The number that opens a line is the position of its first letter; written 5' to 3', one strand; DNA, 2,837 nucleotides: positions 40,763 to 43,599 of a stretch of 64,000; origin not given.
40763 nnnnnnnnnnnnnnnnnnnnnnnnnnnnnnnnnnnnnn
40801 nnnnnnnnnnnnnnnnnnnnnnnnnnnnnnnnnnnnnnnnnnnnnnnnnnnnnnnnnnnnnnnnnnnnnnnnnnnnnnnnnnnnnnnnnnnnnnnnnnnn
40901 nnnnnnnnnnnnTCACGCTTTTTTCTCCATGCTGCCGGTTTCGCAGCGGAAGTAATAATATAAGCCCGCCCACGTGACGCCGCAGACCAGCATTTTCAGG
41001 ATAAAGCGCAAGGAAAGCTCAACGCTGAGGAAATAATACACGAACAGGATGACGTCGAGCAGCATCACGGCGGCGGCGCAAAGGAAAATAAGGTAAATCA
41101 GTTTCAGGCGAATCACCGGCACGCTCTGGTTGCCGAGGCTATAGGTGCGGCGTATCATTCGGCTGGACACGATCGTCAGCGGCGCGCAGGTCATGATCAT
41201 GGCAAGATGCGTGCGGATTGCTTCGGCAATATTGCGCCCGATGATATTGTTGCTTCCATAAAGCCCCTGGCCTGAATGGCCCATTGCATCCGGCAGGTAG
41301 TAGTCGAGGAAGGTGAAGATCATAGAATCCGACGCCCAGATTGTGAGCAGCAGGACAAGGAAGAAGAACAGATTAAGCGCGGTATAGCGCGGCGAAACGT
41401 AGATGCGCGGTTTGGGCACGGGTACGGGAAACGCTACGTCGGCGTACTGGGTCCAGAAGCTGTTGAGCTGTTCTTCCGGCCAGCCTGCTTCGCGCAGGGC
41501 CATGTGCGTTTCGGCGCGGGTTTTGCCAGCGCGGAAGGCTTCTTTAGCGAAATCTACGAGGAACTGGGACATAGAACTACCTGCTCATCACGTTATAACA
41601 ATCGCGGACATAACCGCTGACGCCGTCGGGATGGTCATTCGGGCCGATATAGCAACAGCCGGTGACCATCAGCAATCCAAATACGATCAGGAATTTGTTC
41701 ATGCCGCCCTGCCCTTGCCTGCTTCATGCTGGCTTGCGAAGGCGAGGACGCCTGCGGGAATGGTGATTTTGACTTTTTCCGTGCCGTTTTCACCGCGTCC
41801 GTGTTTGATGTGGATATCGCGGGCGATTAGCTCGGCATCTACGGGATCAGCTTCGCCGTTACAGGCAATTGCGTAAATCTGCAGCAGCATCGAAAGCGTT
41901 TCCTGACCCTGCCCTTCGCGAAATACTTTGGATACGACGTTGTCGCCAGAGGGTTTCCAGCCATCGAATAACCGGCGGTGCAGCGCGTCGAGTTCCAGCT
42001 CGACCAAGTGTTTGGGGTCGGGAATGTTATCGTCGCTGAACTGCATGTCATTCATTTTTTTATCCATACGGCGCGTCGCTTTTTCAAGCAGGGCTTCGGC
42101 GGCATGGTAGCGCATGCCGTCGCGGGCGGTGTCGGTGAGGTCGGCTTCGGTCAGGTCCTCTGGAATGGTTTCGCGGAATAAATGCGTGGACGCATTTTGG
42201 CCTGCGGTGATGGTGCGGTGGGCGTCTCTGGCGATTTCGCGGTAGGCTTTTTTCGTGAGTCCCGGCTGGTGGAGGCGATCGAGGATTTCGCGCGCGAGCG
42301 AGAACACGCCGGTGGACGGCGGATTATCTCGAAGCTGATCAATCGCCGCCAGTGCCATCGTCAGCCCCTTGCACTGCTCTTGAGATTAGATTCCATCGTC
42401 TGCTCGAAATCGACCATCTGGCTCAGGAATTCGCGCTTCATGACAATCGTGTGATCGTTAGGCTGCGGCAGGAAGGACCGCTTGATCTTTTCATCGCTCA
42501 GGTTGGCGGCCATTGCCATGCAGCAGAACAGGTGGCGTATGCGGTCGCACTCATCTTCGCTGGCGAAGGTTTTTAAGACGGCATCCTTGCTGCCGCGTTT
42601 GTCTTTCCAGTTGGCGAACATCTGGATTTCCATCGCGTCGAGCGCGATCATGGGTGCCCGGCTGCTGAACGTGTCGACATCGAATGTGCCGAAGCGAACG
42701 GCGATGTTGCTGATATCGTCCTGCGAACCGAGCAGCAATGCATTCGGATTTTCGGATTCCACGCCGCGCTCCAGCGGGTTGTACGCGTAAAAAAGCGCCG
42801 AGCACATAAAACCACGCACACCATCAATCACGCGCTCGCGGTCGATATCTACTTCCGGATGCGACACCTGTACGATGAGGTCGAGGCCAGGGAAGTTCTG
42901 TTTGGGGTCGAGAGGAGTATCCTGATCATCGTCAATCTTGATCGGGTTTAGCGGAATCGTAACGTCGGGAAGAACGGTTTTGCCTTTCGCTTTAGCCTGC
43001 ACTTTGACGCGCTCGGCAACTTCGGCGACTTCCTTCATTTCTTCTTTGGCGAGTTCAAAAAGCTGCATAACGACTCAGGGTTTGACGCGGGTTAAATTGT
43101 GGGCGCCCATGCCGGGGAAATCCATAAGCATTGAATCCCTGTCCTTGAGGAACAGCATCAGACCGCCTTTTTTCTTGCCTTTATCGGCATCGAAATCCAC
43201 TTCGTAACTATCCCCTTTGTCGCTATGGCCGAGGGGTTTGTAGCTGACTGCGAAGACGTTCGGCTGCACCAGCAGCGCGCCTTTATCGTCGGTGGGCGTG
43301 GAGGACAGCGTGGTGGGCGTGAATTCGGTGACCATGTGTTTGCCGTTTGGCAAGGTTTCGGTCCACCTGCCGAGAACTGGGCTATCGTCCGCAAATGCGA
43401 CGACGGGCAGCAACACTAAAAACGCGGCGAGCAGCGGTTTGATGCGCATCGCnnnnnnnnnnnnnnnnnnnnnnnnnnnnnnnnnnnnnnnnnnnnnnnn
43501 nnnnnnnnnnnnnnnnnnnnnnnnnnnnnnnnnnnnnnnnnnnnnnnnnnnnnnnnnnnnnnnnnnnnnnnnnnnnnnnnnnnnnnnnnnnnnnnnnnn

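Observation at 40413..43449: Six unknown, translationally coupled genes wedged between pdhA and pdhB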

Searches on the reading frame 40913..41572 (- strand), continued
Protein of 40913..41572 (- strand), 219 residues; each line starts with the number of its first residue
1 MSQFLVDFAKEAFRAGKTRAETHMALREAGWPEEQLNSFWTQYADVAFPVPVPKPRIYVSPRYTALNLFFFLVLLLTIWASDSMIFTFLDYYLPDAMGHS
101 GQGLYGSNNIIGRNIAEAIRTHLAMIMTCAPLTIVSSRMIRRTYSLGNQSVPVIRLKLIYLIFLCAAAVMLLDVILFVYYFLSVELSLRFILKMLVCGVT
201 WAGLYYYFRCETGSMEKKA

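Call 76: get_annotated_region(hit=H1, flank=4000)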
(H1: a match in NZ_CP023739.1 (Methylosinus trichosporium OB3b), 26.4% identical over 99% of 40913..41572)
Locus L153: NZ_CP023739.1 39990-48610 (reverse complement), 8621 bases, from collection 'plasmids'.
description: Methylosinus trichosporium OB3b plasmid pOB3b2, complete sequence
organism: Methylosinus trichosporium OB3b (NCBI taxid 595536)
taxonomy: Bacteria; Pseudomonadota; Alphaproteobacteria; Hyphomicrobiales; Methylocystaceae; Methylosinus; Methylosinus trichosporium; Methylosinus trichosporium OB3b
host: -; source: isolate,soil; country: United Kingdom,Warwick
typing (MOB-suite, as given by PLSDB): mobilizable; relaxase MOBQ
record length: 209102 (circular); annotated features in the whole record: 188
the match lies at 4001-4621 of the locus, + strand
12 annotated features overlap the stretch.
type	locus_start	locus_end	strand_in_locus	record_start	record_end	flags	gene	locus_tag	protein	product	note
CDS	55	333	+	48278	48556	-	-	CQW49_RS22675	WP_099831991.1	hypothetical protein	-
CDS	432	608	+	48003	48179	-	-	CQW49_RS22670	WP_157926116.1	hypothetical protein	-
CDS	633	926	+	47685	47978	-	-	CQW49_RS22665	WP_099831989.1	hypothetical protein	-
CDS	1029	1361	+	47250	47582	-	-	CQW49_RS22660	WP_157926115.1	hypothetical protein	-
CDS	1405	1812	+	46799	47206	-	-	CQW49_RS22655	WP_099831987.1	hypothetical protein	-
CDS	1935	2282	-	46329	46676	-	-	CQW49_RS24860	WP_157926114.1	hypothetical protein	-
CDS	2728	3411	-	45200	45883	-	-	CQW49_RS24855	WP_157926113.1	BPSL0067 family protein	-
CDS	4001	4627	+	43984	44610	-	-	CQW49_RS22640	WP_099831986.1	DUF5671 domain-containing protein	-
CDS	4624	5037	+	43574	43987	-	-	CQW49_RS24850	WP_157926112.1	hypothetical protein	-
CDS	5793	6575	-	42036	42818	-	-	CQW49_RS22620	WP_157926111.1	hypothetical protein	-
CDS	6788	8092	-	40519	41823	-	-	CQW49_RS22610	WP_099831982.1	MobA/MobL family protein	-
CDS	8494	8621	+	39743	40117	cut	-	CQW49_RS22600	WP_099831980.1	hypothetical protein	-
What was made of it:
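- Closest known: Pfam DUF5671. Same: NCBI names the Methylosinus homolog 'DUF5671 domain-containing protein' (call 76).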

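Call 84: find_encoding_contigs(protein=P0022, flank=4000, max_places=1)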
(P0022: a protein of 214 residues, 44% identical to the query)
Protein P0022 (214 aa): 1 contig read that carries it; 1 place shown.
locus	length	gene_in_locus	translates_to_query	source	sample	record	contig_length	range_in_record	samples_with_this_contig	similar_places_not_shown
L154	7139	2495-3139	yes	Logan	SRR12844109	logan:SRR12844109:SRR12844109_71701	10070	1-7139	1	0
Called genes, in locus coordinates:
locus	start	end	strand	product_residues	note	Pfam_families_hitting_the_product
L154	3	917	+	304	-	?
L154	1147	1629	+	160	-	-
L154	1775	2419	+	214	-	-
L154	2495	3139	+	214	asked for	PF18920:DUF5671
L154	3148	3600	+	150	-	-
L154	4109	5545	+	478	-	PF26172:RESC8 (weak), PF26188:RESC6, PF06743:FAST_1 (faint), PF18741:MTES_1575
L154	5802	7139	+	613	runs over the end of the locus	PF00112:Peptidase_C1 (faint), PF13620:CarboxypepD_reg (weak)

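Call 85: find_encoding_contigs(protein=P0024, flank=4000, max_places=1)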
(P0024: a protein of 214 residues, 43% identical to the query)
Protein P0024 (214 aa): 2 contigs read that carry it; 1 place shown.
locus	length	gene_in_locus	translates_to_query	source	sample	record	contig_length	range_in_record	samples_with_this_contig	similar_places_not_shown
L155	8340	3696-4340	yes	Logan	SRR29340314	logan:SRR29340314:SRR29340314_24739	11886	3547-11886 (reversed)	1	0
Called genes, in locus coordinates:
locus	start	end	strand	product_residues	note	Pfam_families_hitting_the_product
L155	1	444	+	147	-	?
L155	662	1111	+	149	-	-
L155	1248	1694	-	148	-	PF00254:FKBP_C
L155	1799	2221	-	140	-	-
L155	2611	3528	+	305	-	PF00291:PALP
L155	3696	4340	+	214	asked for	PF18920:DUF5671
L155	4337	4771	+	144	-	-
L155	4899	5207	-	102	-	PF01329:Pterin_4a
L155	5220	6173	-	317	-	PF01551:Peptidase_M23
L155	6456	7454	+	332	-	PF00226:DnaJ, PF01556:DnaJ_C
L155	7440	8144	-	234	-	PF01128:IspD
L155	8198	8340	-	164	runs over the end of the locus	PF02559:CarD_TRCF_RID, PF21095:CarD_C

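Call 86: find_encoding_contigs(protein=P0025, flank=4000, max_places=1)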
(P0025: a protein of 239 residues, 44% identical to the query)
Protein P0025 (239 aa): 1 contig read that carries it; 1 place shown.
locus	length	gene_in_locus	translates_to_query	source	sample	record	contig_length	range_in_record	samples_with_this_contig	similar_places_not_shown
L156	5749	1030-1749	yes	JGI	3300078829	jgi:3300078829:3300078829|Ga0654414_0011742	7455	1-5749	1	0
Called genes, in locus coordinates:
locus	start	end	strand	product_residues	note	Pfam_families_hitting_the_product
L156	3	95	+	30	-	?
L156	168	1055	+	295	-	PF16881:LIAS_N, PF04055:Radical_SAM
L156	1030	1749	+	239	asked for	PF18920:DUF5671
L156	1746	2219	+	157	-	-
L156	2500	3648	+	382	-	PF13401:AAA_22 (faint), PF13173:AAA_14, PF13635:DUF4143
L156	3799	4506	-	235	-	PF00117:GATase, PF07722:Peptidase_C26 (faint), PF00117:GATase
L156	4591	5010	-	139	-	-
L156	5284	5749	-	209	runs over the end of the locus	PF00383:dCMP_cyt_deam_1, PF14437:MafB19-deam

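Call 88: search_protein_families(library=pfam, proteins=[L149:6645-7091:+, L152:6642-6992:+, L153:4624-5037:+, L154:3148-3600:+, L155:4337-4771:+, L156:1746-2219:+, L148:6645-7112:+], max_evalue=5)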
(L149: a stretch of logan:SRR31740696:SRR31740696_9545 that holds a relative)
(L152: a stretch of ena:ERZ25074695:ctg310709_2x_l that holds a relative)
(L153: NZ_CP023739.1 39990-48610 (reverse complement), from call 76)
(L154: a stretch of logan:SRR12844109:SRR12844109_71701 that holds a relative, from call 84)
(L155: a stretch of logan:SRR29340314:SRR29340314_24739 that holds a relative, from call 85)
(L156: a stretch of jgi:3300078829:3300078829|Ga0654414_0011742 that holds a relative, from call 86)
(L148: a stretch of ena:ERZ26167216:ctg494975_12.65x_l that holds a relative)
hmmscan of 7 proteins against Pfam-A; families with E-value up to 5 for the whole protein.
L149:6645-7091:+ (148 aa): 2 families
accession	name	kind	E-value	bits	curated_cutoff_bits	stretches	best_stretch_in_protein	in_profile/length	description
PF00704.34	Glyco_hydro_18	-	0.01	16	29.6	1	32-130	227-313/317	Glycosyl hydrolases family 18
PF08334.16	T2SSG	-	0.038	14.5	21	1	45-107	15-88/108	Type II secretion system (T2SS), protein G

L152:6642-6992:+ (116 aa): 1 family
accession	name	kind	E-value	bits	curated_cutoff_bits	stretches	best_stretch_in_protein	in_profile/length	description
PF00558.24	Vpu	-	0.2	11.9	24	1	1-54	1-49/81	Vpu protein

L153:4624-5037:+ (137 aa): 0 families

L154:3148-3600:+ (150 aa): 0 families

L155:4337-4771:+ (144 aa): 2 families
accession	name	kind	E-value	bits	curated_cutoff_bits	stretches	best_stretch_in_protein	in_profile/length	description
PF04200.17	Lipoprotein_17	-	0.0081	16.9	22.4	1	54-98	7-50/84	Lipoprotein associated domain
PF13624.11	SurA_N_3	-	0.013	15.7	27.2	1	13-81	12-85/162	SurA-like N-terminal domain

L156:1746-2219:+ (157 aa): 3 families
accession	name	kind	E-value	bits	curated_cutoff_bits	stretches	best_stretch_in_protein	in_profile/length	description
PF24301.1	FraC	-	0.015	15.9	27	1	8-71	7-70/171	Filament integrity protein FraC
PF17561.7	TssO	-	0.055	14.1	29.2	1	2-72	3-67/148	Type VI secretion system, TssO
PF11518.13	DUF3221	-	0.16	12.7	26.4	1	49-80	30-62/82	Protein of unknown function (DUF3221)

L148:6645-7112:+ (155 aa): 1 family
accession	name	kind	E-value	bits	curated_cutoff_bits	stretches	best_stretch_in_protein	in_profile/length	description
PF02387.20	IncFII_repA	-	0.13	12.1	22.9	1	35-79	59-104/275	IncFII RepA protein family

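Call 89: search_protein_families(library=pfam, proteins=[L151:5168-5752:+], max_evalue=0.01)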
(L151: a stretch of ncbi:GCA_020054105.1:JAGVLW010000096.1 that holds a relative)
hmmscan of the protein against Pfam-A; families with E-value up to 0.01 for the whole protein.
L151:5168-5752:+ (194 aa): 1 family
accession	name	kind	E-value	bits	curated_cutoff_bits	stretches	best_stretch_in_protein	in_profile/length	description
PF13407.12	Peripla_BP_4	-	0.0039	17.2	35.1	0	6-62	167-223/258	Periplasmic binding protein domain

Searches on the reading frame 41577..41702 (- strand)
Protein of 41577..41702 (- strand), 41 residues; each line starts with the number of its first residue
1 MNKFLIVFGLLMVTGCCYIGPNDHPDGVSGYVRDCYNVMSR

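Call 3: search_protein_families(library=pfam, proteins=[window:41577-41702:-], max_evalue=1)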
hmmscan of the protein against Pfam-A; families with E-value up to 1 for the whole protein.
window:41577-41702:- (41 aa): 1 family
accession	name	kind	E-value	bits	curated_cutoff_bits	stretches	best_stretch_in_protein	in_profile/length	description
PF08139.17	LPAM_1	-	0.13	13.2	20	1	1-16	1-17/18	Prokaryotic membrane lipoprotein lipid attachment site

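Call 4: search_protein_families(library=ncbifam, proteins=[window:41577-41702:-], max_evalue=1)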
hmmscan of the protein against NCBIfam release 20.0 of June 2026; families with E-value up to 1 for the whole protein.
window:41577-41702:- (41 aa): 0 families

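Call 17: search_protein_families(library=padloc, proteins=[window:41577-41702:-], max_evalue=0.1)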
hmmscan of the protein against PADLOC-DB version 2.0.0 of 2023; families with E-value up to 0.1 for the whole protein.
window:41577-41702:- (41 aa): 0 families

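Call 18: search_protein_families(library=phrogs, proteins=[window:41577-41702:-], max_evalue=0.1)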
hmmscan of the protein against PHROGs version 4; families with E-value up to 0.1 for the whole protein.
window:41577-41702:- (41 aa): 0 families

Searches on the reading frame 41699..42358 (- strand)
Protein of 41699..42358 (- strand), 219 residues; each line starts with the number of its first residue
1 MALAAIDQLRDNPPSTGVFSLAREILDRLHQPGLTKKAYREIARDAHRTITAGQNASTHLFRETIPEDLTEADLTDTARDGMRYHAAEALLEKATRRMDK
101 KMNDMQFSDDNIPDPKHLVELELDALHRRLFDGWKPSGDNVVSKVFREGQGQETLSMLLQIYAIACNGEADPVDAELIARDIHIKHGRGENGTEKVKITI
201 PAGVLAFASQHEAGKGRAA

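Call 3: search_protein_families(library=pfam, proteins=[window:41699-42358:-], max_evalue=1)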
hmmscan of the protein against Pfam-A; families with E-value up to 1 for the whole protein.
window:41699-42358:- (219 aa): 2 families
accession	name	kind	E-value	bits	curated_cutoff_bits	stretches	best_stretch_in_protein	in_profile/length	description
PF07987.16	DUF1775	-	0.091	13.6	25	1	180-213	17-50/146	Domain of unkown function (DUF1775)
PF08692.15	Pet20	-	0.19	12.8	21.4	0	37-85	65-114/134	Mitochondrial protein Pet20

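Call 4: search_protein_families(library=ncbifam, proteins=[window:41699-42358:-], max_evalue=1)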
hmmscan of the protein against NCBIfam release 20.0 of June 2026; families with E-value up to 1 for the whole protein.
window:41699-42358:- (219 aa): 0 families

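Call 17: search_protein_families(library=padloc, proteins=[window:41699-42358:-], max_evalue=0.1)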
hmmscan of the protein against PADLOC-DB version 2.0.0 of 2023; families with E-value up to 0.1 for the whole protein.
window:41699-42358:- (219 aa): 0 families

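Call 18: search_protein_families(library=phrogs, proteins=[window:41699-42358:-], max_evalue=0.1)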
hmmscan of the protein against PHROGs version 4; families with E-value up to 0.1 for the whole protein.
window:41699-42358:- (219 aa): 0 families

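Call 68: search_solved_structures(query=window:41699-42358:-, max_evalue=10)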
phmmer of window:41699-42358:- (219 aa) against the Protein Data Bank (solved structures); distinct sequences matched with E-value up to 10: 1.
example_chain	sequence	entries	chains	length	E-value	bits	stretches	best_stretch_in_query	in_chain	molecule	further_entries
8rvx_A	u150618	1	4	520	0.73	13.2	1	10-98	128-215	Phytochrome-like protein Cph1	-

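Call 74: search_dna_similar(query=window:41699-42358:-, collection=plasmids, mode=protein, max_evalue=0.01, max_rows=5)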
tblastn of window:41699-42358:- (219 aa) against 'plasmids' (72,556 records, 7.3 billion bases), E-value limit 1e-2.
No match.
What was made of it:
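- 41699..42358 (-): g3: 219-aa cytosolic protein, probable very divergent paralog of g2. No family or PDB hit (calls 3, 4, 68) and no plasmid hit (call 74).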

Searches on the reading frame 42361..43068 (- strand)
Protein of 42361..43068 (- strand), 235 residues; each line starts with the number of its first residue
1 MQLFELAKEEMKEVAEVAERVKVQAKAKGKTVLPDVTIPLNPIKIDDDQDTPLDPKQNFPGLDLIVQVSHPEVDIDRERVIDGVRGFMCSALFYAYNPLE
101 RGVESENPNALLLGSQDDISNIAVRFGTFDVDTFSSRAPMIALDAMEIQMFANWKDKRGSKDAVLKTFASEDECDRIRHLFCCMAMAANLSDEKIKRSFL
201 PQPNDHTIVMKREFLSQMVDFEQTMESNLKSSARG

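Call 3: search_protein_families(library=pfam, proteins=[window:42361-43068:-], max_evalue=1)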
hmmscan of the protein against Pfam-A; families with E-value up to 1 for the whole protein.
window:42361-43068:- (235 aa): 0 families

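Call 4: search_protein_families(library=ncbifam, proteins=[window:42361-43068:-], max_evalue=1)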
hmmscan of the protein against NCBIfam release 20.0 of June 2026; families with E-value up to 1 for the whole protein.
window:42361-43068:- (235 aa): 0 families

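Call 5: find_encoding_contigs(protein=window:42361-43068:-, flank=10000, max_places=10)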
Protein window:42361-43068:- (235 aa): 4 contigs read that carry it; 2 places shown.
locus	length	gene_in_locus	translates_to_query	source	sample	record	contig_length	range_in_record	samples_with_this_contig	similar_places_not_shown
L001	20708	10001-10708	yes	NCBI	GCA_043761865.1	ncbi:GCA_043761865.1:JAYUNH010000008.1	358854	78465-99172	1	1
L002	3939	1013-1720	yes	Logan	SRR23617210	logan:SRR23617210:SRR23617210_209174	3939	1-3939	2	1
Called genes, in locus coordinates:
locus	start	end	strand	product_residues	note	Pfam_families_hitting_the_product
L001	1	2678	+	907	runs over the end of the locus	PF00521:DNA_topoisoIV, PF03989:DNA_gyraseA_C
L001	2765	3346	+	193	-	-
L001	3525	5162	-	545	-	-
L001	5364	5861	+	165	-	PF01467:CTP_transf_like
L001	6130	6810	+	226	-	-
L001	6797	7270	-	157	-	PF01047:MarR (weak), PF13404:HTH_AsnC-type, PF13412:HTH_24, PF01037:AsnC_trans_reg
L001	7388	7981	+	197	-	PF01810:LysE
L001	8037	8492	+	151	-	PF14489:QueF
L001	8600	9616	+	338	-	PF00676:E1_dh, PF02775:TPP_enzyme_C (faint)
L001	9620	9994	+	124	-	-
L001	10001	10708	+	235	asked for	-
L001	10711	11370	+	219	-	-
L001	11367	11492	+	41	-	-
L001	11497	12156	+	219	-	PF18920:DUF5671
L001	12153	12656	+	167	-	-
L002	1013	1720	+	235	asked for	-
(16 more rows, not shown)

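Call 8: find_homologous_proteins(query=window:42361-43068:-, max_evalue=0.001)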
Query window:42361-43068:- (235 aa): 1 proteins with E <= 0.001 among 327 candidates.
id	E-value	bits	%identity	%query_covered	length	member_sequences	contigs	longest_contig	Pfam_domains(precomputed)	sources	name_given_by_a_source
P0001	2.4e-151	519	100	100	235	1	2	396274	-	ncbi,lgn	-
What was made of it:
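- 42361..43068 (-): g2: 235-aa cytosolic protein, member of a clade-specific family found only in the pdhA|pdhB slot. The word-indexed search of 5.8 billion proteins found only g2 itself (call 8).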

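Call 17: search_protein_families(library=padloc, proteins=[window:42361-43068:-], max_evalue=0.1)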
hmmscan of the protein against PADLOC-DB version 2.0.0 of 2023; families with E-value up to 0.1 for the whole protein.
window:42361-43068:- (235 aa): 0 families

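Call 18: search_protein_families(library=phrogs, proteins=[window:42361-43068:-], max_evalue=0.1)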
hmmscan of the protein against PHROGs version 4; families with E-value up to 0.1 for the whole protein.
window:42361-43068:- (235 aa): 0 families

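Call 73: search_dna_similar(query=window:42361-43068:-, collection=plasmids, mode=protein, max_evalue=0.01, max_rows=5)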
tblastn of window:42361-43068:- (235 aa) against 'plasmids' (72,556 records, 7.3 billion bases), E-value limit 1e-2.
No match.
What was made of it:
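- Tried and rejected: Plasmid tblastn (calls 73, 74).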

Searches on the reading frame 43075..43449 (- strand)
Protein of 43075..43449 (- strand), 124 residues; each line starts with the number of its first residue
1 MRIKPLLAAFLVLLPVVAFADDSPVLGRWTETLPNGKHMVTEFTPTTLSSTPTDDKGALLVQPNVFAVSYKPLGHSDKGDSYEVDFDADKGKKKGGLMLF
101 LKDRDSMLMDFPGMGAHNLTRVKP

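Call 3: search_protein_families(library=pfam, proteins=[window:43075-43449:-], max_evalue=1)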
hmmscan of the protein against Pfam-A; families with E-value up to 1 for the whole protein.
window:43075-43449:- (124 aa): 0 families

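Call 4: search_protein_families(library=ncbifam, proteins=[window:43075-43449:-], max_evalue=1)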
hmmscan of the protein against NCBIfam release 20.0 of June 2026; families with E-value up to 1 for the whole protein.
window:43075-43449:- (124 aa): 0 families

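Call 17: search_protein_families(library=padloc, proteins=[window:43075-43449:-], max_evalue=0.1)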
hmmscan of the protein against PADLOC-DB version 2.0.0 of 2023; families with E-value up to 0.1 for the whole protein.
window:43075-43449:- (124 aa): 0 families

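Call 18: search_protein_families(library=phrogs, proteins=[window:43075-43449:-], max_evalue=0.1)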
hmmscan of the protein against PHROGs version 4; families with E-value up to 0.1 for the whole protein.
window:43075-43449:- (124 aa): 0 families

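Call 67: search_solved_structures(query=window:43075-43449:-, max_evalue=10)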
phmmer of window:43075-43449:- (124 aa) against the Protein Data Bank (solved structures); distinct sequences matched with E-value up to 10: 7.
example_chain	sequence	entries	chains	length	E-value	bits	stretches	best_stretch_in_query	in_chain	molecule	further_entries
5oa5_A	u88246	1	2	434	0.38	14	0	72-115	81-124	Exoglucanase 1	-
1q2e_A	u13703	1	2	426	0.66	13.2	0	71-115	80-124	EXOCELLOBIOHYDROLASE I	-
4cel_A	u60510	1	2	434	0.7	13.1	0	71-115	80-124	1,4-BETA-D-GLUCAN CELLOBIOHYDROLASE I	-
2cel_A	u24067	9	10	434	0.7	13.1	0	71-115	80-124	1,4-BETA-D-GLUCAN CELLOBIOHYDROLASE I | CELLULOSE 1,4-BETA-CELLOBIOSIDASE | CELLOBIOHYDROLASE CEL7A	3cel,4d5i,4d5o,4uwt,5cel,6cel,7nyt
4c4c_A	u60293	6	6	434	0.71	13.1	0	71-115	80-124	CELLULOSE 1,4-BETA-CELLOBIOSIDASE | 1,4-BETA-D-GLUCAN CELLOBIOHYDROLASE I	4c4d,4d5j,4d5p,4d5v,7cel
1egn_A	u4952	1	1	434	0.71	13.1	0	71-115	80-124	1,4-BETA-D-GLUCAN CELLOBIOHYDROLASE CEL7A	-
1q2b_A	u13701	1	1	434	0.71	13.1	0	71-115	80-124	EXOCELLOBIOHYDROLASE I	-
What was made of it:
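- Tried and rejected: PDB sequence searches (calls 67, 68).
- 43075..43449 (-): g1: 124-aa secreted orphan with a Sec signal peptide (...VVAFA|DD). No hit in Pfam, NCBIfam, PHROG, PADLOC or PDB sequences (calls 3, 4, 17, 18, 67).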
